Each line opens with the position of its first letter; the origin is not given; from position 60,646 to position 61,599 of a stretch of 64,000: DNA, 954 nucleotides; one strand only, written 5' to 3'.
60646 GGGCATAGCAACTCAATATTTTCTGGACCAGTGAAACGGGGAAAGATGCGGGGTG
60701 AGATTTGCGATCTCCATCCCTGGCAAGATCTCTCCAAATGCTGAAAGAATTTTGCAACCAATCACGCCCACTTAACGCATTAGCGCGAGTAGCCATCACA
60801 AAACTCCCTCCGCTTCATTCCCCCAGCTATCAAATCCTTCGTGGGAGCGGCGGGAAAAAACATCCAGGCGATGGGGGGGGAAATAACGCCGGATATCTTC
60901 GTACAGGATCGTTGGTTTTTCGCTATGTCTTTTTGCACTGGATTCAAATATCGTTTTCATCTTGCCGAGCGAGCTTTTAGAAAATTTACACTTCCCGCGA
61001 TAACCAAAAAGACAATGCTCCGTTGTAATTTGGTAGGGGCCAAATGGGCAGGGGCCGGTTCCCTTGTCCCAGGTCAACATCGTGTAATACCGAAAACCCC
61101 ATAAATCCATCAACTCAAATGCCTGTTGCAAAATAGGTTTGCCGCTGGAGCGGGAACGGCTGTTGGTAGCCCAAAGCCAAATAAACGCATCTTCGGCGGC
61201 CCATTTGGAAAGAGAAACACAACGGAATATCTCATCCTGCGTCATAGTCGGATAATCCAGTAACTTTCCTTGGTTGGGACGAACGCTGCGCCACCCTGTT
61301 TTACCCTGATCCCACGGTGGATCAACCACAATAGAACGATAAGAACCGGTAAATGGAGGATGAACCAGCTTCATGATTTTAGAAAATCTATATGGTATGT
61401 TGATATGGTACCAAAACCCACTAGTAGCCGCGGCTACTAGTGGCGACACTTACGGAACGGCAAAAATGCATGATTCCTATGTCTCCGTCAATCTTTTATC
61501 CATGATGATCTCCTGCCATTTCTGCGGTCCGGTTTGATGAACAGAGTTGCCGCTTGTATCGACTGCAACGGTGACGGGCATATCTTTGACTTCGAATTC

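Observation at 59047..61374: Second, compact restriction-modification-like module inserted between thiL and fumA: MT-A70 methyltransferase, N6/N4 methyltransferase, HNH endonuclease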

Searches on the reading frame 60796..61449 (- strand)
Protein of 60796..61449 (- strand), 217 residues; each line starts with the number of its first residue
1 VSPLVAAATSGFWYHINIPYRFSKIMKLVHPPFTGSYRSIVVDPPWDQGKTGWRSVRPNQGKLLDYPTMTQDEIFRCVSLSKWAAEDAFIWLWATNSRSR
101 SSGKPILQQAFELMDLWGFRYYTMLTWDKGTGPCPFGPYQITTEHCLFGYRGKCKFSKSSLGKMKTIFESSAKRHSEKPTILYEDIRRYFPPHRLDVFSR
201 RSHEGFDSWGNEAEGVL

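Call 4: search_protein_families(library=pfam, proteins=[window:60796-61449:-], max_evalue=0.01)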
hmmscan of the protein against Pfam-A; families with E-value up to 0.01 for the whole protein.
window:60796-61449:- (217 aa): 1 family
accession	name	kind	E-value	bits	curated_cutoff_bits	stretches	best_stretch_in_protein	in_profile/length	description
PF05063.20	MT-A70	-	3.2e-20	73.2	23.9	1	37-212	1-172/172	MT-A70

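Call 5: search_protein_families(library=ncbifam, proteins=[window:60796-61374:-], max_evalue=0.01)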
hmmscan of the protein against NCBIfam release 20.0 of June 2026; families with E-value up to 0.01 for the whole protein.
window:60796-61374:- (192 aa): 0 families

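Call 6: search_protein_families(library=padloc, proteins=[window:60796-61374:-], max_evalue=0.01)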
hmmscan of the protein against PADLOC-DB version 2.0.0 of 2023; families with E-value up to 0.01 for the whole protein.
window:60796-61374:- (192 aa): 2 families
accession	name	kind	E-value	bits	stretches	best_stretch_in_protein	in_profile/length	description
PDLC03262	MTase_II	-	1.4e-33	114.3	1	8-189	6-181/204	Type II methyltransferase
PDLC03221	MTase_II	-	4.8e-18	63.5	1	6-189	15-193/272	Type II methyltransferase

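Call 9: search_solved_structures(query=window:60796-61374:-, max_evalue=0.01, show_alignments=1)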
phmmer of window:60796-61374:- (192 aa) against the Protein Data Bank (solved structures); distinct sequences matched with E-value up to 0.01: 16.
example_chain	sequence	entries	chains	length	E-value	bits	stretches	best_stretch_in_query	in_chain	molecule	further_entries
7f4r_A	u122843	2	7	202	3.3e-11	46.3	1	13-187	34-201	MT-a70 family protein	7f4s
7f4l_C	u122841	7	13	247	6.2e-11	45.4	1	13-187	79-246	MT-a70 family protein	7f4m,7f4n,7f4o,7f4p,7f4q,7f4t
7yi8_B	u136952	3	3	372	1.7e-10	43.9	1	14-187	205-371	MT-a70 family protein | mRNA m(6)A methyltransferase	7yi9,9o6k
8xyl_A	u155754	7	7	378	1.8e-10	43.9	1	14-187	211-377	MT-a70 family protein | mRNA m(6)A methyltransferase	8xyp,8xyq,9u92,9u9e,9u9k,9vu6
8xyx_A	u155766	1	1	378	1.9e-09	40.5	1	15-187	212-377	MT-a70 family protein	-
7cv6_B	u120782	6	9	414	1.2e-06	31.4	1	10-187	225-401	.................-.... protein 2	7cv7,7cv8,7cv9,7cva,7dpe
9g4u_A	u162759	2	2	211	1.3e-05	28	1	10-191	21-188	N6-adenosine-methyltransferase catalytic subunit | N(6)-adenosine-methyltransferase catalytic subunit METTL3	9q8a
5il0_A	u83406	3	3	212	1.3e-05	27.9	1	10-191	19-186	METTL3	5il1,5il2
9g4w_A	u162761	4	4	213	1.3e-05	27.9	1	10-191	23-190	N6-adenosine-methyltransferase catalytic subunit | N(6)-adenosine-methyltransferase catalytic subunit METTL3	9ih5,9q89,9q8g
9g4s_A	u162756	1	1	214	1.4e-05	27.9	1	10-191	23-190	N6-adenosine-methyltransferase catalytic subunit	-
8bn8_AAA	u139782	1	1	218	1.5e-05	27.8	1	10-191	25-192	N6-adenosine-methyltransferase catalytic subunit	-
9r8z_A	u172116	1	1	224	1.7e-05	27.6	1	10-191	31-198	N(6)-adenosine-methyltransferase catalytic subunit METTL3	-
5k7m_A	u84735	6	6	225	1.7e-05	27.6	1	10-191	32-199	N6-adenosine-methyltransferase 70 kDa subunit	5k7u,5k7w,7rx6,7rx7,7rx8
5l6d_A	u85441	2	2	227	1.8e-05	27.6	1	10-191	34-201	N6-adenosine-methyltransferase 70 kDa subunit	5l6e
29vd_A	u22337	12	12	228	1.8e-05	27.5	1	10-191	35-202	N6-adenosine-methyltransferase catalytic subunit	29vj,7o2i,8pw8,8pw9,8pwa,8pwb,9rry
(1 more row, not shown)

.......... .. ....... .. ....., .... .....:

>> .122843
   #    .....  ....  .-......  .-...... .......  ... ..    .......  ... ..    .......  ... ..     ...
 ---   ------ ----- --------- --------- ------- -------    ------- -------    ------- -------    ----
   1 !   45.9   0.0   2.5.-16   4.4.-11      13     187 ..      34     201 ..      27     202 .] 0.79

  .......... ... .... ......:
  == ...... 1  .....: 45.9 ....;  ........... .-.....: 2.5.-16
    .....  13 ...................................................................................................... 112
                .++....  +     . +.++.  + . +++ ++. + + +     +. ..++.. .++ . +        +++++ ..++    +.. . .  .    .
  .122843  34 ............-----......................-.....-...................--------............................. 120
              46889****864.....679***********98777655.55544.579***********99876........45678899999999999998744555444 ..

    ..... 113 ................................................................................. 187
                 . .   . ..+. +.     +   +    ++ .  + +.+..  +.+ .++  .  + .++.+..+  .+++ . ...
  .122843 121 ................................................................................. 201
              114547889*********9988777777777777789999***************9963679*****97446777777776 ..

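Call 53: search_protein_families(library=phrogs, proteins=[window:60796-61374:-], max_evalue=0.01)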
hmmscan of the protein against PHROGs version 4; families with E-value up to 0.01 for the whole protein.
window:60796-61374:- (192 aa): 6 families
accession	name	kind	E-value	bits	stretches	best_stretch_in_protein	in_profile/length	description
phrog_359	-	other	2.9e-36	126.6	1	9-189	119-295/329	DNA methyltransferase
phrog_21315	-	unknown function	6.5e-24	85.7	1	12-188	240-407/415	-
phrog_10837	-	unknown function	1.5e-17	64.9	1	83-189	9-123/139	-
phrog_67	-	other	0.0011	19.1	1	10-159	141-257/743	DNA methyltransferase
phrog_15877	-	other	0.0014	19.8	1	9-105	2-88/152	DNA methyltransferase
phrog_16888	-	unknown function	0.0038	18.1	1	169-189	9-29/67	-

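Call 81: search_dna_similar(query=window:60796-61374:-, collection=plasmids, mode=protein, max_evalue=1e-10, max_rows=15)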
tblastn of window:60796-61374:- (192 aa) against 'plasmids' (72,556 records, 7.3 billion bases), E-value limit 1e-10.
Records with a match: 69; places in all: 70; records where one place covers at least 80% of the query: 69.
Best place of each record, by identity: <60% 69.
By first word of the organism name: Enterococcus 15; Nostoc 11; Klebsiella 10; Acaryochloris 5; Escherichia 3; Rhizobium 3; Candidatus 2; Herbiconiux 2; Arthrobacter 2; Deinococcus 1; and 15 more.
By predicted mobility (MOB-suite, as given by PLSDB): conjugative 38; non-mobilizable 27; mobilizable 4.
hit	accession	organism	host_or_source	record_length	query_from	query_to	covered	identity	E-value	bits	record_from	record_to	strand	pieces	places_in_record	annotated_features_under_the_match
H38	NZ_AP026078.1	Acaryochloris marina MBIC10699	cell culture,Ascidian, Diplosoma similis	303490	6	190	96%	33.3%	2e-17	86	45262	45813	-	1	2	MT-A70 family methyltransferase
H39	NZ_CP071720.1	Acaryochloris sp. 'Moss Beach'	culture,intertidal zone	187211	9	188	94%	34.2%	3e-19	91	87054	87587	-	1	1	MT-A70 family methyltransferase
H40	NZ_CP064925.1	Acaryochloris marina S15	cell culture,surface of Pikea pinnata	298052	9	188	94%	34.2%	5e-19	91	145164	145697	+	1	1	MT-A70 family methyltransferase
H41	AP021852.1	Deinococcus grandis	-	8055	12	189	93%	34.4%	1e-19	92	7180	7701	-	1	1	hypothetical protein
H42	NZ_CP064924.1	Acaryochloris marina S15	cell culture,surface of Pikea pinnata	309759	9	188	94%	33.7%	9e-18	87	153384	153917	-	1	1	MT-A70 family methyltransferase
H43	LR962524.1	Enterococcus faecalis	-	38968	12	188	92%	33.7%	2e-17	86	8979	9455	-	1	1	none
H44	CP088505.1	Escherichia coli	Homo sapiens,blood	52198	9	190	95%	32.5%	2e-12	72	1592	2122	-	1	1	adenine methylase | DUF1317 domain-containing protein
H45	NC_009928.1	Acaryochloris marina MBIC11017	-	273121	6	190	96%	31.8%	2e-14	77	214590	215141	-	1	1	none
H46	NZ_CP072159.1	Rhizobium sp. B230/85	Himalayan blackberry,cell culture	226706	12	189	93%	32.8%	1e-14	78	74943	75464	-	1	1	MT-A70 family methyltransferase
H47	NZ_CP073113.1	Rhizobium rhizogenes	Rosa sp.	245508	12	189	93%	32.8%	1e-14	78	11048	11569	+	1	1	MT-A70 family methyltransferase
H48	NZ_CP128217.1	Agrobacterium fabrum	whole organism,plant root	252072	12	189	93%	32.8%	1e-14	78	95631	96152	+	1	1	MT-A70 family methyltransferase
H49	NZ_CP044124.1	Rhizobium rhizogenes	Rosa sp.,culture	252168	12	189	93%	32.8%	1e-14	78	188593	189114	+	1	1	MT-A70 family methyltransferase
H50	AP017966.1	Candidatus Megaera polyxenophila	-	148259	10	187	93%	32.8%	7e-14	76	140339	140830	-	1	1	S-adenosylmethionine-binding protein | hypothetical protein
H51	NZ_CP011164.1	Xanthomonas citri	Citrus x paradisi,cell culture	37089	12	189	93%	32.3%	6e-16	82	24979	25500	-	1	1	MT-A70 family methyltransferase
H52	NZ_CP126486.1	Kocuria rosea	mixed culture,an irradiated device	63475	6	188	95%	31.1%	4e-18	88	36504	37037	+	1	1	MT-A70 family methyltransferase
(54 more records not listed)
